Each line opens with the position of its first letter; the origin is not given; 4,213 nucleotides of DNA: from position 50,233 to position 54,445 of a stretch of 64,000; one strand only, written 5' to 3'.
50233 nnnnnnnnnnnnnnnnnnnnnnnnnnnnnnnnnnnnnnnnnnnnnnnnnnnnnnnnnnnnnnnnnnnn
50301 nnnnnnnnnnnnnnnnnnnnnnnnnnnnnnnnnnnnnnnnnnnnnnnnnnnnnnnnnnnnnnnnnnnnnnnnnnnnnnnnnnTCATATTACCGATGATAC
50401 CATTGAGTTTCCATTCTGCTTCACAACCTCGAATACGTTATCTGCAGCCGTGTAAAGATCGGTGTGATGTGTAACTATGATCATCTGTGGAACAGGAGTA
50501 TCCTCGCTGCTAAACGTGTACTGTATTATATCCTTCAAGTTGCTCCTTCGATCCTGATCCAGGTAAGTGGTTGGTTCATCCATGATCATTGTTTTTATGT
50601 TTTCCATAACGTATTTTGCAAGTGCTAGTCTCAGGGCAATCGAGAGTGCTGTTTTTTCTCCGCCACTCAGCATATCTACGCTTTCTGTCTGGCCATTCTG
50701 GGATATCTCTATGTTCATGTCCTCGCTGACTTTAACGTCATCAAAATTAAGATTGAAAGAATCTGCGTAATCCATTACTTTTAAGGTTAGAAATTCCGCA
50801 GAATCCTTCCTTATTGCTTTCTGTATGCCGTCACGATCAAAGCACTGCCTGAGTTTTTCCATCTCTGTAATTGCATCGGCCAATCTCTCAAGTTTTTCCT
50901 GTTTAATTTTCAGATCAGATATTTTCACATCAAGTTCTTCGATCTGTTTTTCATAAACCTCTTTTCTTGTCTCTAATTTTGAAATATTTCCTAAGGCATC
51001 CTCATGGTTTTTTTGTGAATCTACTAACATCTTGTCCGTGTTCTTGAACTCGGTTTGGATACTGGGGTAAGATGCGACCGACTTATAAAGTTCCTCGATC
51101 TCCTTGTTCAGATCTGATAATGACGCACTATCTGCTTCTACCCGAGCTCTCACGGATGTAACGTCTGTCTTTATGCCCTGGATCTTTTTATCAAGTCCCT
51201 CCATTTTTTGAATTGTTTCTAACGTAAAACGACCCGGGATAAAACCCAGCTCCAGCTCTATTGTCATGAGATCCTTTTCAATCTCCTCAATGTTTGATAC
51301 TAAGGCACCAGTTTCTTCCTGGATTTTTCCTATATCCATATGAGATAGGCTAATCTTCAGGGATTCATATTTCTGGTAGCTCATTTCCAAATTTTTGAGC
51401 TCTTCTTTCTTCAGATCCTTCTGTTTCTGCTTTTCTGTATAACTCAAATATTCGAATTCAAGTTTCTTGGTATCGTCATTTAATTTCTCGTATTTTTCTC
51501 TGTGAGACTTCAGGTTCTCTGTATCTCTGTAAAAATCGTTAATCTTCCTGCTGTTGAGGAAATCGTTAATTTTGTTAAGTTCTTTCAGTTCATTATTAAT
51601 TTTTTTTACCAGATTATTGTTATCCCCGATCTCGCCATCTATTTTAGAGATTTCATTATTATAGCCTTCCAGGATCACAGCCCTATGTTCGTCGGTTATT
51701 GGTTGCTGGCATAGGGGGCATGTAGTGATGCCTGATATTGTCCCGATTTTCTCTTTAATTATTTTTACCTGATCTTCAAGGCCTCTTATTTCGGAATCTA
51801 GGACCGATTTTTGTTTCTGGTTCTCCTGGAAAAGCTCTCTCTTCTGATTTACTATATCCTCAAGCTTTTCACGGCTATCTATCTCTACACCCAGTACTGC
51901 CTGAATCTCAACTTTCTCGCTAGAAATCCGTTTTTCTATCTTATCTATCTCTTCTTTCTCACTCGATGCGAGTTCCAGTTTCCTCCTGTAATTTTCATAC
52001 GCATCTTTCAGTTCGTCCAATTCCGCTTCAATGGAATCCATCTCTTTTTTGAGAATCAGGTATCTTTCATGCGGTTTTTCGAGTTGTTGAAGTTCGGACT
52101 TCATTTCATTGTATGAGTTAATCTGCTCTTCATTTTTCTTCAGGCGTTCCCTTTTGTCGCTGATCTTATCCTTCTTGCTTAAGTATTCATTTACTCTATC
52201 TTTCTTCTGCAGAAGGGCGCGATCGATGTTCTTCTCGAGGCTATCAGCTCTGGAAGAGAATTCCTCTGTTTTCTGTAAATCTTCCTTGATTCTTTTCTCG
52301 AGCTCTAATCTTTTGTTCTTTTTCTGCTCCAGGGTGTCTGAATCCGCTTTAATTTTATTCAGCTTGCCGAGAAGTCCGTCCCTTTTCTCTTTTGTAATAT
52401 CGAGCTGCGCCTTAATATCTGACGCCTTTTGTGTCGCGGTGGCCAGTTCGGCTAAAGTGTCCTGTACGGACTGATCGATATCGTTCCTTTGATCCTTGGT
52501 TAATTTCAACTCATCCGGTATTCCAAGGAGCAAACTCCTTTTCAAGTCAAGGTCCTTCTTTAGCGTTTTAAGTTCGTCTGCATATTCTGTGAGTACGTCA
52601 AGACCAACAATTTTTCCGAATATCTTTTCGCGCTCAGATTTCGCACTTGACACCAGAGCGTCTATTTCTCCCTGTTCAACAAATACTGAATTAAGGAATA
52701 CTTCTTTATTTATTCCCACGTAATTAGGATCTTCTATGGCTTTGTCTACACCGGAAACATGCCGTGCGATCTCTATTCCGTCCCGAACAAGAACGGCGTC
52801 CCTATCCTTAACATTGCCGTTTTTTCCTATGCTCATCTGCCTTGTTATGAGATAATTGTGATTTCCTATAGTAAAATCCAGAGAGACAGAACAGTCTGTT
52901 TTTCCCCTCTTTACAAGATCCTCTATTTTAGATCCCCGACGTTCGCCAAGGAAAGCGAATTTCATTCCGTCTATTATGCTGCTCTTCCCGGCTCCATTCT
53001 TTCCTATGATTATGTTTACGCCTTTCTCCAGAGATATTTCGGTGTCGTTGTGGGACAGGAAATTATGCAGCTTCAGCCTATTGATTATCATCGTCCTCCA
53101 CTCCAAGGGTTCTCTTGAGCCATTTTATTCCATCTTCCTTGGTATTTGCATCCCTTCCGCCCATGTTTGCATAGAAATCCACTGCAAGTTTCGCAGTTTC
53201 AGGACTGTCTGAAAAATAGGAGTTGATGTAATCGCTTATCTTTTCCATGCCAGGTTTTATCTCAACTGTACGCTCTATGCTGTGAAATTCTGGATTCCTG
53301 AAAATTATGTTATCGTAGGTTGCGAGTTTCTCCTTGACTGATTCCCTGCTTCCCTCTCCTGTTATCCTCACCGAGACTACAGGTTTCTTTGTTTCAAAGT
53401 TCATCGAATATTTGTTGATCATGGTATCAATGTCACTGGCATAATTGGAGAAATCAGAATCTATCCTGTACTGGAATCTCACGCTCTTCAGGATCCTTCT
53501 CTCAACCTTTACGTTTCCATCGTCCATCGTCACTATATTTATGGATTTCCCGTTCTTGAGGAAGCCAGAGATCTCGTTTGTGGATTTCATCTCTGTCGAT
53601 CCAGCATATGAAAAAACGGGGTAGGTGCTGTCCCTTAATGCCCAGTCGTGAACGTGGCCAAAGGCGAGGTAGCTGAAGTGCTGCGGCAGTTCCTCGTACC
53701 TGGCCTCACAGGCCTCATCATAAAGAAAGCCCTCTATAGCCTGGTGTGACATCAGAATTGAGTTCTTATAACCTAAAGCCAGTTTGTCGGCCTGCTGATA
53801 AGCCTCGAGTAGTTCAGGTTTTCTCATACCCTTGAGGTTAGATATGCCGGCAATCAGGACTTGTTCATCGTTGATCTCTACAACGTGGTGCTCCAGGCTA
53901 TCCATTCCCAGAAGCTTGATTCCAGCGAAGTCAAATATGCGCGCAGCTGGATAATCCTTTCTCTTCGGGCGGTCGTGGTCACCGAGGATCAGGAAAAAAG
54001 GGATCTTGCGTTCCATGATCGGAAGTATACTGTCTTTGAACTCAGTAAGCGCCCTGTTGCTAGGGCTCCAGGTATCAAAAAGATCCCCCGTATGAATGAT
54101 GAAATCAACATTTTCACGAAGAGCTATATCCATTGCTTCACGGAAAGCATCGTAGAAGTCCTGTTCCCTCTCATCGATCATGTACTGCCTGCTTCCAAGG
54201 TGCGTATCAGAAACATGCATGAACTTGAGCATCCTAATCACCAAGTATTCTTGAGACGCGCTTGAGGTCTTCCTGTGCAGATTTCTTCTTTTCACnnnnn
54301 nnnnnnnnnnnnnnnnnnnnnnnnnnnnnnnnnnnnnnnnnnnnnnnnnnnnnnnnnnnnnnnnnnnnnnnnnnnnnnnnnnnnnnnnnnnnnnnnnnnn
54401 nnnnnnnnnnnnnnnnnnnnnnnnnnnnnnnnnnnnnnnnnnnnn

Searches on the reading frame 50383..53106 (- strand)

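Call 62: search_protein_families(library=ncbifam, proteins=[window:50383-53106:-], max_evalue=0.00001)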
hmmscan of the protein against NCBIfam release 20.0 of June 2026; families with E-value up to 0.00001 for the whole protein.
window:50383-53106:- (907 aa): 29 families (the best 25 are shown)
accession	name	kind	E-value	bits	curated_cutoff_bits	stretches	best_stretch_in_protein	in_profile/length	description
NF002244.0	PRK01156.1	equivalog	3.9e-169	564.6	847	1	6-906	1-894/895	DNA double-strand break repair ATPase Rad50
NF041034.1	Rad50_Sulf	equivalog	6.6e-102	341.9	1000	1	6-905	1-868/872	DNA double-strand break repair ATPase Rad50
NF003034.1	PRK03918.1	equivalog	7.6e-90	302.1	700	1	6-904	1-876/878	DNA double-strand break repair ATPase Rad50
NF002572.0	PRK02224.1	equivalog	2.2e-48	165.3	1087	1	6-899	1-871/888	DNA double-strand break repair ATPase Rad50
NF041035.1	Rad50_Halo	equivalog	1.6e-43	149.2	1000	2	6-612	1-600/883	DNA double-strand break repair ATPase Rad50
NF045487.1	ASRP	equivalog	1.7e-37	129.3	300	3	590-863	310-578/593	archaea-specific SMC-related protein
TIGR00618.1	sbcc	subfamily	5.2e-26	90.9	478.5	2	6-241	1-245/1043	exonuclease subunit SbcC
TIGR02169.1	SMC_prok_A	equivalog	5.5e-22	77.4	729.4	1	8-98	2-107/1165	chromosome segregation protein SMC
NF053563.1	Rkd4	equivalog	5.9e-21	74.3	860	1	7-186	2-177/747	arcadin-4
TIGR02168.1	SMC_prok_B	equivalog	2.4e-15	55.4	567.35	0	172-456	702-985/1181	chromosome segregation protein SMC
TIGR00611.2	recf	equivalog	6.7e-15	55.1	172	1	8-100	1-97/339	DNA replication/repair protein RecF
NF041751.2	sbcc_Staph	equivalog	7e-13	47.5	920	0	30-162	29-170/1007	exonuclease subunit SbcC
NF045780.1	TrlF_fam_ATP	equivalog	1.5e-12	47.1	350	1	15-397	297-706/944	TrlF family AAA-like ATPase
NF010680.0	PRK14079.1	equivalog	6e-12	45.2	386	1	8-102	3-97/349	recombination protein F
TIGR04520.1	ECF_ATPase_1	equivalog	1.1e-09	38.1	315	1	806-892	130-207/269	energy-coupling factor transporter ATPase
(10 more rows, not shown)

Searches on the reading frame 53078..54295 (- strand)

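Call 62: search_protein_families(library=ncbifam, proteins=[window:53078-54295:-], max_evalue=0.00001)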
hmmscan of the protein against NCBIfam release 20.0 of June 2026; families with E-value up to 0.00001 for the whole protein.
window:53078-54295:- (405 aa): 8 families
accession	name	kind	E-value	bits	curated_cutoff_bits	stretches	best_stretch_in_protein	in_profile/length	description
NF041031.1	Mre11_Sulfo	equivalog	8.4e-65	219.4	500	1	25-331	2-305/374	DNA double-strand break repair protein Mre11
NF041030.1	Mre11_Halo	equivalog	2.5e-29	102.5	550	1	22-317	1-275/361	DNA double-strand break repair protein Mre11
NF041029.1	Mre11_Pyroc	equivalog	1.7e-28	99.6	600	1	23-235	1-234/438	DNA double-strand break repair protein Mre11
TIGR00619.1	sbcd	subfamily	4.1e-17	62.8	77.65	1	23-145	1-122/252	exonuclease subunit SbcD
NF041754.1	sbcd_Bac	equivalog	5.6e-11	42.3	750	1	24-151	2-130/390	exonuclease subunit SbcD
NF041753.2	sbcd_Staph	equivalog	1.9e-09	36.9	480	1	24-216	2-212/375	exonuclease subunit SbcD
NF008206.2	PRK10966.1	equivalog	3.1e-09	36.4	450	1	24-109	2-86/380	exonuclease subunit SbcD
TIGR00583.1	mre11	equivalog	3.8e-07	29.4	434.6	1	24-84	5-64/405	DNA repair protein (mre11)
